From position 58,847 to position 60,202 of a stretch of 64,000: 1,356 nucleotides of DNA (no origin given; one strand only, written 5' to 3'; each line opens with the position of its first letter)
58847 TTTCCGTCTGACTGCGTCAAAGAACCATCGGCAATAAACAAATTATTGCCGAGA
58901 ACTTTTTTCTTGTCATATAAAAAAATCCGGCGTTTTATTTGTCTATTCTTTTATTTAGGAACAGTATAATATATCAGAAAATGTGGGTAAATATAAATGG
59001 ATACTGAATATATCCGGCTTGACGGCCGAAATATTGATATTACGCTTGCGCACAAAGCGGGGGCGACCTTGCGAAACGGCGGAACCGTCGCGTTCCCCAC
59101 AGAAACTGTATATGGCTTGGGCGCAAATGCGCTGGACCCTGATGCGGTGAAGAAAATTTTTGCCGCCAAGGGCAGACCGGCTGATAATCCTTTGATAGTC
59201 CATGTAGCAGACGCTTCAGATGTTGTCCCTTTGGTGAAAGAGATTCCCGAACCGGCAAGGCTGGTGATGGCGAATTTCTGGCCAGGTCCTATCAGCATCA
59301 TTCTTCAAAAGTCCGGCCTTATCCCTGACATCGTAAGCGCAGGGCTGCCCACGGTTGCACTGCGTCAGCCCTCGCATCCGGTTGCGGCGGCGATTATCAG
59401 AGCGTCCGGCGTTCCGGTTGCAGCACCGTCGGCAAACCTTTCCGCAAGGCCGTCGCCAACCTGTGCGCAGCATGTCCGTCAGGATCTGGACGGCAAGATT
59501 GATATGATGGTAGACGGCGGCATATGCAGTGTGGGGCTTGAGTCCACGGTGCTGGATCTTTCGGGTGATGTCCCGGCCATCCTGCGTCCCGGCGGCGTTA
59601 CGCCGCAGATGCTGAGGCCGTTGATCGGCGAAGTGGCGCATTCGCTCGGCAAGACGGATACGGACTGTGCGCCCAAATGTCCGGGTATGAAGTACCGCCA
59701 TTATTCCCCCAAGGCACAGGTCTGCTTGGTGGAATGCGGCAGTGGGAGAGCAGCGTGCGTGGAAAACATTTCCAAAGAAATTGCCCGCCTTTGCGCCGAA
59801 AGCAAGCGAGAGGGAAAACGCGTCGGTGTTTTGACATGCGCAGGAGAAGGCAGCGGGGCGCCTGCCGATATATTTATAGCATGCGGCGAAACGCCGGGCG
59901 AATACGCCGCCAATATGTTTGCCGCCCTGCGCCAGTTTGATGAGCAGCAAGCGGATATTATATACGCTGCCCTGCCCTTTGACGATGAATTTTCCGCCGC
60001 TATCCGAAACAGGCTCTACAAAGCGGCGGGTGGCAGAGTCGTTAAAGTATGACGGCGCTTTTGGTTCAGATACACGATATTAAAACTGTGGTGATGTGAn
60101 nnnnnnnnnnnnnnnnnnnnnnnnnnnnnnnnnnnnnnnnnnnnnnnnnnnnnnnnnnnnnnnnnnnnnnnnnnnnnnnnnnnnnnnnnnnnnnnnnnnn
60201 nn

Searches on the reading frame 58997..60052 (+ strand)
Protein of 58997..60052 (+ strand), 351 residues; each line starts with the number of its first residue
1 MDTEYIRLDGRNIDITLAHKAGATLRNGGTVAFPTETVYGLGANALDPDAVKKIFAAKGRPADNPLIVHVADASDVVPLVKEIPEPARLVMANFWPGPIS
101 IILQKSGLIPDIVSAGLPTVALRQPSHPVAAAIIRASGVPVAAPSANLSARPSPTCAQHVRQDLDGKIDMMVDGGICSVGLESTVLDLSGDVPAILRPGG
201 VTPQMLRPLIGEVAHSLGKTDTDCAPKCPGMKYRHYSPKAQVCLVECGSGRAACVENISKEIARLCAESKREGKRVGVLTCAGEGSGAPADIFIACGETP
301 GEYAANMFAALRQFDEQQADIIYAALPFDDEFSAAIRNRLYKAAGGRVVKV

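Call 36: search_protein_families(library=pfam, proteins=[window:58997-60052:+], max_evalue=0.001)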
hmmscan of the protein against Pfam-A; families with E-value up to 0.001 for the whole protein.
window:58997-60052:+ (351 aa): 2 families
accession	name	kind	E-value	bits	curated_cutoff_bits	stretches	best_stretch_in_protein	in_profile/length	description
PF01300.24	Sua5_yciO_yrdC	-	5.5e-58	195.8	25.1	1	24-199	2-178/178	Telomere recombination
PF03481.19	Sua5_C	-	7.4e-29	101.5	22.9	1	201-345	1-136/136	Threonylcarbamoyl-AMP synthase, C-terminal domain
